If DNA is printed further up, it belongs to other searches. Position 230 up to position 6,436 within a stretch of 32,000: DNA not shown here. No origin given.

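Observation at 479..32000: Giant-protein island built around a lone T4SS coupling ATPase: candidate surface attachment or transfer apparatus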

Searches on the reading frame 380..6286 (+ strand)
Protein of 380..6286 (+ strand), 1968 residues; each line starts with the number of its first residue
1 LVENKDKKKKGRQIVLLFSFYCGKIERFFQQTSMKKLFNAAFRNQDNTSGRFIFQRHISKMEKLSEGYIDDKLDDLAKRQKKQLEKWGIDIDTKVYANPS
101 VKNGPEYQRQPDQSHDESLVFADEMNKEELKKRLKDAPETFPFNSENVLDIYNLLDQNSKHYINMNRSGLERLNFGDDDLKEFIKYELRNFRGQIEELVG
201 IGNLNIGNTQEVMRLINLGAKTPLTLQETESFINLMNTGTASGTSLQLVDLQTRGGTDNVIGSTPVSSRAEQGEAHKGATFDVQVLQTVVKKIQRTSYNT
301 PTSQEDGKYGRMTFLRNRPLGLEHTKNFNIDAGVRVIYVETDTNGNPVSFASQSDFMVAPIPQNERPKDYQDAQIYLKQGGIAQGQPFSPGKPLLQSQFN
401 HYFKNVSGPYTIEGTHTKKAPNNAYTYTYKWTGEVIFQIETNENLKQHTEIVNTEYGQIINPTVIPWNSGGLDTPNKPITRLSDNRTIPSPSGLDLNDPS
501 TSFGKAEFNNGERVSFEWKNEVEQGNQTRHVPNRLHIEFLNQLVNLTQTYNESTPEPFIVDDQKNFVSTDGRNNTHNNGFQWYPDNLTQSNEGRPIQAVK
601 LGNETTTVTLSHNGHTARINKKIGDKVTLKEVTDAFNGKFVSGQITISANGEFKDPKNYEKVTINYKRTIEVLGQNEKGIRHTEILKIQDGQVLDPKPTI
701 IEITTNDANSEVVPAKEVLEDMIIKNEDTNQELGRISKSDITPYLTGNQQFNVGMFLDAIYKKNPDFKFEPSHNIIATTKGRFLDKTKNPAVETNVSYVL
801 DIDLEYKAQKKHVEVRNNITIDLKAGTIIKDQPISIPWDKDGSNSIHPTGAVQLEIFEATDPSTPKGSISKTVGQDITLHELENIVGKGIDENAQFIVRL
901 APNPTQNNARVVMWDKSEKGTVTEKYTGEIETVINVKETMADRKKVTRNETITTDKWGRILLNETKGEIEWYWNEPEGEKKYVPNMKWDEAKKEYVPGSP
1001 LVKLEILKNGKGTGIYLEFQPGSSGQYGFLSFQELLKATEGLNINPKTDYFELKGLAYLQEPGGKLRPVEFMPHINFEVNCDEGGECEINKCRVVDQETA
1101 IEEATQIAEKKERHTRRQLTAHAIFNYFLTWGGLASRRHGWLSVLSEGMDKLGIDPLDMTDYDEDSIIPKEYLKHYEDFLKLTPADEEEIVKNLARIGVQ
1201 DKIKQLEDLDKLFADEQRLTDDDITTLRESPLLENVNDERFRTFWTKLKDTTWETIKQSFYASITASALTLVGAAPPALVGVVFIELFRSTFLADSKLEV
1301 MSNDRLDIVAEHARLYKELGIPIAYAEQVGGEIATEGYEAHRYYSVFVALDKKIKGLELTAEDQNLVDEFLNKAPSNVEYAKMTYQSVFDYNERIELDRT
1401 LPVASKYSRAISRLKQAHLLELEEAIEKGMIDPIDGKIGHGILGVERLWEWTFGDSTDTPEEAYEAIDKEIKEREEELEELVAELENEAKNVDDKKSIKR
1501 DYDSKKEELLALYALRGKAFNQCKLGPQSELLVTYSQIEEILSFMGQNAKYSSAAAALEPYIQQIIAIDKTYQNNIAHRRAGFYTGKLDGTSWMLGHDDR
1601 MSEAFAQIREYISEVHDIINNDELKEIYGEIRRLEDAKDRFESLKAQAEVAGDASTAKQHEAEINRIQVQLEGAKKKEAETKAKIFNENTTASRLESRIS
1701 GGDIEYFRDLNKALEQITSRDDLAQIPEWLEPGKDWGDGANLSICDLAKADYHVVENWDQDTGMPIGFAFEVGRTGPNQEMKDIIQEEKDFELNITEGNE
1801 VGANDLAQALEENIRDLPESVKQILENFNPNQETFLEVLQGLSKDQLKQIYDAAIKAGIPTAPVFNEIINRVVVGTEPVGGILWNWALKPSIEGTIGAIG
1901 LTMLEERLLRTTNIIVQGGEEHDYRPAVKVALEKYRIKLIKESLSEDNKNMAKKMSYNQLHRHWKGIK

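Call 5: search_protein_families(library=pfam, proteins=[window:380-6286:+], max_evalue=0.01)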
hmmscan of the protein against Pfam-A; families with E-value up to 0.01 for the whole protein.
window:380-6286:+ (1968 aa): 0 families

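Call 8: find_encoding_contigs(protein=window:479-6286:+, flank=10000, max_places=6)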
Protein window:479-6286:+ (1935 aa): no gene with exactly this product is on record in the collection.

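Call 9: search_protein_families(library=ncbifam, proteins=[window:479-6286:+], max_evalue=0.01)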
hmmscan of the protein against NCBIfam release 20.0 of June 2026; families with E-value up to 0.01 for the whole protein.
window:479-6286:+ (1935 aa): 0 families

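Call 26: search_solved_structures(query=window:479-6286:+, max_evalue=1)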
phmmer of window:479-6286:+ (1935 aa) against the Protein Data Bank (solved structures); distinct sequences matched with E-value up to 1: 0.

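Call 43: find_homologous_proteins(query=window:479-6283:+, max_evalue=0.00001)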
Query window:479-6283:+ (1935 aa): 1 proteins with E <= 0.00001 among 6099 candidates.
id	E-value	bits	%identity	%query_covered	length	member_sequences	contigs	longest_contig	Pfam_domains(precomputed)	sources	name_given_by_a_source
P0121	0.0e+0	4411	100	100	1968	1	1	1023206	-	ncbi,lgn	-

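Call 55: find_encoding_contigs(protein=P0121, flank=10000, max_places=2)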
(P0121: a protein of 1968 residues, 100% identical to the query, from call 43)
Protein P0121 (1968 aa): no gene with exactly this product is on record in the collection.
